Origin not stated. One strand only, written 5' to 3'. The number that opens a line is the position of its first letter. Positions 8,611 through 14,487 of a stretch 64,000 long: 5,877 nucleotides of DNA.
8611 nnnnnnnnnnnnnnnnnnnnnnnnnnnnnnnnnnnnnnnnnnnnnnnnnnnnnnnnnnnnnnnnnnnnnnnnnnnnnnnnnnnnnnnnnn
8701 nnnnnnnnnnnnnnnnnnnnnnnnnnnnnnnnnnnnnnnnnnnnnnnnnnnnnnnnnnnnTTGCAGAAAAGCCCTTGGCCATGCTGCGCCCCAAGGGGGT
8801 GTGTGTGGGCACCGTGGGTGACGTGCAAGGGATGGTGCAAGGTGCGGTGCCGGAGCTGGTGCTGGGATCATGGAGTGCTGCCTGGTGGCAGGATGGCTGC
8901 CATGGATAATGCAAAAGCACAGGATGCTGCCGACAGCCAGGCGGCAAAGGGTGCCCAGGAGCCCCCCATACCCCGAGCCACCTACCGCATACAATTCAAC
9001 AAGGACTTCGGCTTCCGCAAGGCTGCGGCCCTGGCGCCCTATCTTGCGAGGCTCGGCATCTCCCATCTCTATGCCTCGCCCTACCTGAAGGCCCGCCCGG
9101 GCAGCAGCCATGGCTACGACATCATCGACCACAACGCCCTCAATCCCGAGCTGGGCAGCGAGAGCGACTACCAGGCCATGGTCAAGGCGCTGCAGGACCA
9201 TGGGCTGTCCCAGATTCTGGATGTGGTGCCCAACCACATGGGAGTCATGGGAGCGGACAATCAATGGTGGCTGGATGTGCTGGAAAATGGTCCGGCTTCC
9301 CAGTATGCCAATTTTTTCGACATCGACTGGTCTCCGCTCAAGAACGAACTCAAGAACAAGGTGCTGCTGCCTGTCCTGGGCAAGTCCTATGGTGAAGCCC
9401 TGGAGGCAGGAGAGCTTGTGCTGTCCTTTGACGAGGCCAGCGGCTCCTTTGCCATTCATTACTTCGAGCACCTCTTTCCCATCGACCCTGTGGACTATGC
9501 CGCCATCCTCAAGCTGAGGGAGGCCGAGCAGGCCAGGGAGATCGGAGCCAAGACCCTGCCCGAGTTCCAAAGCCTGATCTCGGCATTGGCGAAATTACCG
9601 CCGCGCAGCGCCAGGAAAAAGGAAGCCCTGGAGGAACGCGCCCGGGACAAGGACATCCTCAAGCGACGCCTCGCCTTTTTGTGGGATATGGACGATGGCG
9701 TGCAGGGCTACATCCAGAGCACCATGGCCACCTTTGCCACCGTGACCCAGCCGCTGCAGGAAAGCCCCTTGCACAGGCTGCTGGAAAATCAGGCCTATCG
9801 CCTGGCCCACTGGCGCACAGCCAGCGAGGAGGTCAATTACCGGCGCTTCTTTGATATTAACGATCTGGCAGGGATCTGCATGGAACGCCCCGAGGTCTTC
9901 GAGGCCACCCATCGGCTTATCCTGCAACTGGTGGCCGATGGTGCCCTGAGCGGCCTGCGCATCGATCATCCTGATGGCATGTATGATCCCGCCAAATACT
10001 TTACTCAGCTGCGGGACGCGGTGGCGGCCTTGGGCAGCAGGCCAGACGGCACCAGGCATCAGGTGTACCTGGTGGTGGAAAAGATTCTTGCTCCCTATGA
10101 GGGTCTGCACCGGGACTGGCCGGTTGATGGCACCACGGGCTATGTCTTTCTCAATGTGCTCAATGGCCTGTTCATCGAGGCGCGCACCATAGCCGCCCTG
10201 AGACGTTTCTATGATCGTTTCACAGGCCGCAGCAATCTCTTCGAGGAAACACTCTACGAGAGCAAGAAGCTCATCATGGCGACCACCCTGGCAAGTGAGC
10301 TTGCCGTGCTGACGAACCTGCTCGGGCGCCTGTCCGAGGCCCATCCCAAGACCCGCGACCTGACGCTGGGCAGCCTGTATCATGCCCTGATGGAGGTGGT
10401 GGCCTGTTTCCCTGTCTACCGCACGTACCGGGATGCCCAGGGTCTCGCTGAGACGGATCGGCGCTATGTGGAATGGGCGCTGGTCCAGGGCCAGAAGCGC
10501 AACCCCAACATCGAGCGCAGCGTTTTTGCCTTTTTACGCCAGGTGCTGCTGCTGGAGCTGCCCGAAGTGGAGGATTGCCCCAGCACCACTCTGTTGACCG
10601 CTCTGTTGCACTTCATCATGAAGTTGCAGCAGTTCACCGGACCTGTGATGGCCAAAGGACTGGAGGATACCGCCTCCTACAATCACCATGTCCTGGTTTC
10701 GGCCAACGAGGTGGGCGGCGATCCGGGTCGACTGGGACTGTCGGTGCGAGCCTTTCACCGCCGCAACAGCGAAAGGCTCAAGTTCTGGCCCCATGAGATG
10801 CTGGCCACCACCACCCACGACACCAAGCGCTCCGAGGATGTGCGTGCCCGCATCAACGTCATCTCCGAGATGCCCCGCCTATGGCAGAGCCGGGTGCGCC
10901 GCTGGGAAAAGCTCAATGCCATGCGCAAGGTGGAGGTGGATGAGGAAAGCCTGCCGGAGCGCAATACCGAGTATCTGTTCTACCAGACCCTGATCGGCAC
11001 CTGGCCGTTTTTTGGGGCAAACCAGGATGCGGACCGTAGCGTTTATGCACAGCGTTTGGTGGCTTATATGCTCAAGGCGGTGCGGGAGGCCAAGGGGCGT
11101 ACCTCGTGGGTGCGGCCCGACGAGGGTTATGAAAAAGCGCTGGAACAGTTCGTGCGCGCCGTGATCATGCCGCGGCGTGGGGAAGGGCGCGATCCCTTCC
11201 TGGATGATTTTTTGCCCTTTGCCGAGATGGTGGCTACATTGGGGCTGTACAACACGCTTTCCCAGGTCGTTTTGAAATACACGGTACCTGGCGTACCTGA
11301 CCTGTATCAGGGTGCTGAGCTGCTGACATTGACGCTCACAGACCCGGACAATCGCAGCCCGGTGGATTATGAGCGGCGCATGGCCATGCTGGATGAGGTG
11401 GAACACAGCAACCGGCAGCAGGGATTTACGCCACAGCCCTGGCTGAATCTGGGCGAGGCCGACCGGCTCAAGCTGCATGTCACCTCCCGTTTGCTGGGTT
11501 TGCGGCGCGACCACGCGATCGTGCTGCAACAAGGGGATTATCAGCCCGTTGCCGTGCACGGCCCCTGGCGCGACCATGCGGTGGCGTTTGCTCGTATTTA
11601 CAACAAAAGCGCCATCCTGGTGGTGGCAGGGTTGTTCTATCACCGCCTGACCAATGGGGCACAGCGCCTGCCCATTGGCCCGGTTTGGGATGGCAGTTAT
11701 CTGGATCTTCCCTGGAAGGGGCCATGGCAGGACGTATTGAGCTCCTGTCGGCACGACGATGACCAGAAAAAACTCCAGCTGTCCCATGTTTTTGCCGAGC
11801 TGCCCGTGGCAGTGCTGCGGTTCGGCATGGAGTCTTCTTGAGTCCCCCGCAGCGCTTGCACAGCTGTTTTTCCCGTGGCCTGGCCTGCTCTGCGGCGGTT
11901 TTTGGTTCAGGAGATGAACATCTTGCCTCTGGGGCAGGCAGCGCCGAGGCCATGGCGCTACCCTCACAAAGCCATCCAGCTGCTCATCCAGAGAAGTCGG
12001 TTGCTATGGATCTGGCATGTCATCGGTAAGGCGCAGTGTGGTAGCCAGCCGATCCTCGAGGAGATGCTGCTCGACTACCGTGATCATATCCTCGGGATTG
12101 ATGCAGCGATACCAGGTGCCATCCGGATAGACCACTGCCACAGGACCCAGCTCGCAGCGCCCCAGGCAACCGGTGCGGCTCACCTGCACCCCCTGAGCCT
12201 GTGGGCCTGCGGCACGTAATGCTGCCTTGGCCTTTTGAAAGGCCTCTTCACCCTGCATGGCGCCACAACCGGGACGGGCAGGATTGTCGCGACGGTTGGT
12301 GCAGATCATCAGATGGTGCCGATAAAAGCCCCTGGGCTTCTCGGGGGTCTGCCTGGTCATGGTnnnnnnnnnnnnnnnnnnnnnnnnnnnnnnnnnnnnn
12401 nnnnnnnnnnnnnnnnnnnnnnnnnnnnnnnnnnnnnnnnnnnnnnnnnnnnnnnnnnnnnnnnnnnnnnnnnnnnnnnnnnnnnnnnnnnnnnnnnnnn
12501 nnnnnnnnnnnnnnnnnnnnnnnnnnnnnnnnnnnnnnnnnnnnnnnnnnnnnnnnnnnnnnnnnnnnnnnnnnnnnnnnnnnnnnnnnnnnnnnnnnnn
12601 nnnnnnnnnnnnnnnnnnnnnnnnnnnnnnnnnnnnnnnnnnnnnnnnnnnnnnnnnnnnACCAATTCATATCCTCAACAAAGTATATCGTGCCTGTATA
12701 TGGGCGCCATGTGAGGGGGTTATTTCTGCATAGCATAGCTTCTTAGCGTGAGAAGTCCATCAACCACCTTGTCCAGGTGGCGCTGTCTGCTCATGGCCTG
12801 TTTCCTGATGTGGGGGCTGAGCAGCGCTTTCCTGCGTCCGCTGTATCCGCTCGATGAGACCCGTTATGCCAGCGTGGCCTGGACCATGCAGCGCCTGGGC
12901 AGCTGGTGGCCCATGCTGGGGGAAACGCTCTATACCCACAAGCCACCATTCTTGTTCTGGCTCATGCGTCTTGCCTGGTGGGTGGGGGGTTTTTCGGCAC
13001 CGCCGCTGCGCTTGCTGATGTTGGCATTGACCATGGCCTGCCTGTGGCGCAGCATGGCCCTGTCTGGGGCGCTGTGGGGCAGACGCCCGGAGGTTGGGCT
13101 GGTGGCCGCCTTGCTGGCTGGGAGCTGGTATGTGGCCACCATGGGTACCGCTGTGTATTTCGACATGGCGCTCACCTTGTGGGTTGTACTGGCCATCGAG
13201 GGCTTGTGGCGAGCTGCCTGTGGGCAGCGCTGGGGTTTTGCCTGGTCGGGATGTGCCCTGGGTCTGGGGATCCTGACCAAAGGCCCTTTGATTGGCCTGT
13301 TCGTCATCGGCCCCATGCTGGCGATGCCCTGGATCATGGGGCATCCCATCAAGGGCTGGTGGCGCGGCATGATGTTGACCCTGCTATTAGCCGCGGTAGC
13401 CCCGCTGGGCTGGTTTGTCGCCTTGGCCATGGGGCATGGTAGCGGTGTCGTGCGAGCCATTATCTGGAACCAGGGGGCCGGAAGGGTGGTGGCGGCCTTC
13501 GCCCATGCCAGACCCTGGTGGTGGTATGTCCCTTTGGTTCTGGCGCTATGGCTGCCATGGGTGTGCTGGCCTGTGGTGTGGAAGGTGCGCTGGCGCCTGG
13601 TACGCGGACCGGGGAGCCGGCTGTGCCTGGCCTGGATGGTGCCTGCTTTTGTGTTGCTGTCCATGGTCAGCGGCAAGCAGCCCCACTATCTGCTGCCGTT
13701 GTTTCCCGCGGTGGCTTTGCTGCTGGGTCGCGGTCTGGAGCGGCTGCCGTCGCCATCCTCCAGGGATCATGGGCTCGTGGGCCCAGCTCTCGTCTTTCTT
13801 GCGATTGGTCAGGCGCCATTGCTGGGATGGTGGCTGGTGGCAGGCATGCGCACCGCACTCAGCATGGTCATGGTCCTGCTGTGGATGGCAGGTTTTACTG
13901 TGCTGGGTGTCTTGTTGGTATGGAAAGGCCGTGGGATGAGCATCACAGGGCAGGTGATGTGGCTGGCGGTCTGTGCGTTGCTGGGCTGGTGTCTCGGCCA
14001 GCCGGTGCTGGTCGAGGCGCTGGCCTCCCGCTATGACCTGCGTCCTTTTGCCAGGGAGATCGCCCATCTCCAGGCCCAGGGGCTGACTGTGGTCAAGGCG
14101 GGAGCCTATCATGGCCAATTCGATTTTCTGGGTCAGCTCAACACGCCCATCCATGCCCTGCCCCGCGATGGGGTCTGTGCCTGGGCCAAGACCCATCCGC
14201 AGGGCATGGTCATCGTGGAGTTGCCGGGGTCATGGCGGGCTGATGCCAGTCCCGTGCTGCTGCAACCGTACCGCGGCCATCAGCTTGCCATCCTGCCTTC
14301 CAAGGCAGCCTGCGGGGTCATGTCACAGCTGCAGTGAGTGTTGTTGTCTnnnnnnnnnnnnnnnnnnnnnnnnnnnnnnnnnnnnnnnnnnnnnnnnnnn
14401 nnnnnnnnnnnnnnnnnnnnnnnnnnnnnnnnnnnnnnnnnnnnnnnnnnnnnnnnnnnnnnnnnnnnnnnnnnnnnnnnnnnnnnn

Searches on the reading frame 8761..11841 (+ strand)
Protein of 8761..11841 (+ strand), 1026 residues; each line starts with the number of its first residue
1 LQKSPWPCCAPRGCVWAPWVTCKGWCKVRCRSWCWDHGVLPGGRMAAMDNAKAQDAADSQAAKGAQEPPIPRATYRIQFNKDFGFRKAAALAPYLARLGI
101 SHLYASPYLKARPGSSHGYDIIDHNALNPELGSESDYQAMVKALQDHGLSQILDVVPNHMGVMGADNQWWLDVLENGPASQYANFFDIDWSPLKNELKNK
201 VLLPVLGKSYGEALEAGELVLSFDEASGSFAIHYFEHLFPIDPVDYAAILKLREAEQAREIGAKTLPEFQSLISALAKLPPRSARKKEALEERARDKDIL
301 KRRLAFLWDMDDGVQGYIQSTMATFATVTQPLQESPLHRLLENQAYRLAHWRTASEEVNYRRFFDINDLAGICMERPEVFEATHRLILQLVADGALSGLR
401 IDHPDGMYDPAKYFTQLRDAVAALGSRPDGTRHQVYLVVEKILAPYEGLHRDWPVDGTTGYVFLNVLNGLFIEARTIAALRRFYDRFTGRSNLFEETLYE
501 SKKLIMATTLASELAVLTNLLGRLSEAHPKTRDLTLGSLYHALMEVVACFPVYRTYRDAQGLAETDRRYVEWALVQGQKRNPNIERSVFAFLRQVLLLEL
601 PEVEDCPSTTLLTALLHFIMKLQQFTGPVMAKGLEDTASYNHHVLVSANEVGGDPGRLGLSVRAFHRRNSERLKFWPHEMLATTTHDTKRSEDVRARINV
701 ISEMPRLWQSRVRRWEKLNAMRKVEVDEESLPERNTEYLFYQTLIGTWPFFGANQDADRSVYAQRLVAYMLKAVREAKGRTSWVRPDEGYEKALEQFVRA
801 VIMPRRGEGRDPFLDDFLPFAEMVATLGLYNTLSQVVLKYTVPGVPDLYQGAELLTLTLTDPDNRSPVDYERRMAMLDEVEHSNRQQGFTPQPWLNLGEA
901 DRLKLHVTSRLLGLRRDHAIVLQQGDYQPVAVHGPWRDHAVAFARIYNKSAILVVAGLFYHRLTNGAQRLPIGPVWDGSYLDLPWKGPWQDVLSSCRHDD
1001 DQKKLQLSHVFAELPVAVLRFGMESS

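Call 65: search_protein_families(library=pfam, proteins=[window:8761-11841:+], max_evalue=0.00001)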
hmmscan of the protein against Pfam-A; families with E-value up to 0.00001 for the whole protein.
window:8761-11841:+ (1026 aa): 1 family
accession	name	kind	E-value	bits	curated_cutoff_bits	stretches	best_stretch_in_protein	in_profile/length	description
PF00128.31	Alpha-amylase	-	1.6e-17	64.4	22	1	93-235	26-152/446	Alpha amylase, catalytic domain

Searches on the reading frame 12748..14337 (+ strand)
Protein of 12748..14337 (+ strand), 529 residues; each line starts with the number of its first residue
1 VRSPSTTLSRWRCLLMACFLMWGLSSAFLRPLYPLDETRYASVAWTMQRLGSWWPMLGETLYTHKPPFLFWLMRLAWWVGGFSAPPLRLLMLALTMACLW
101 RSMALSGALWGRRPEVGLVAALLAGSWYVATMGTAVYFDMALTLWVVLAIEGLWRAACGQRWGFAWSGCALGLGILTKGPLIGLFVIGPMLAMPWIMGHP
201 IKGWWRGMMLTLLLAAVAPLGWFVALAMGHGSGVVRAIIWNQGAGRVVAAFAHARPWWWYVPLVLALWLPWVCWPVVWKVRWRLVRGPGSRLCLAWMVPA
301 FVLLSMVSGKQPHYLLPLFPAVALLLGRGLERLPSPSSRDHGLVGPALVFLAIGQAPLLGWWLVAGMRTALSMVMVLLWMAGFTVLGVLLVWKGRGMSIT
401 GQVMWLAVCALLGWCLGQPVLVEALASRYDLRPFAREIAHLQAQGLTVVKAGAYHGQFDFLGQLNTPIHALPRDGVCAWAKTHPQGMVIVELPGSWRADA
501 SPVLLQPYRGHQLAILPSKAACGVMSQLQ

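Call 65: search_protein_families(library=pfam, proteins=[window:12748-14337:+], max_evalue=0.00001)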
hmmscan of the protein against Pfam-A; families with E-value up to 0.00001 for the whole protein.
window:12748-14337:+ (529 aa): 1 family
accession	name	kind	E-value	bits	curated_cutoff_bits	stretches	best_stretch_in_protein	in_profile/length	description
PF13231.12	PMT_2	-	1.3e-06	29.2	26.1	1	64-218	1-155/160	Dolichyl-phosphate-mannose-protein mannosyltransferase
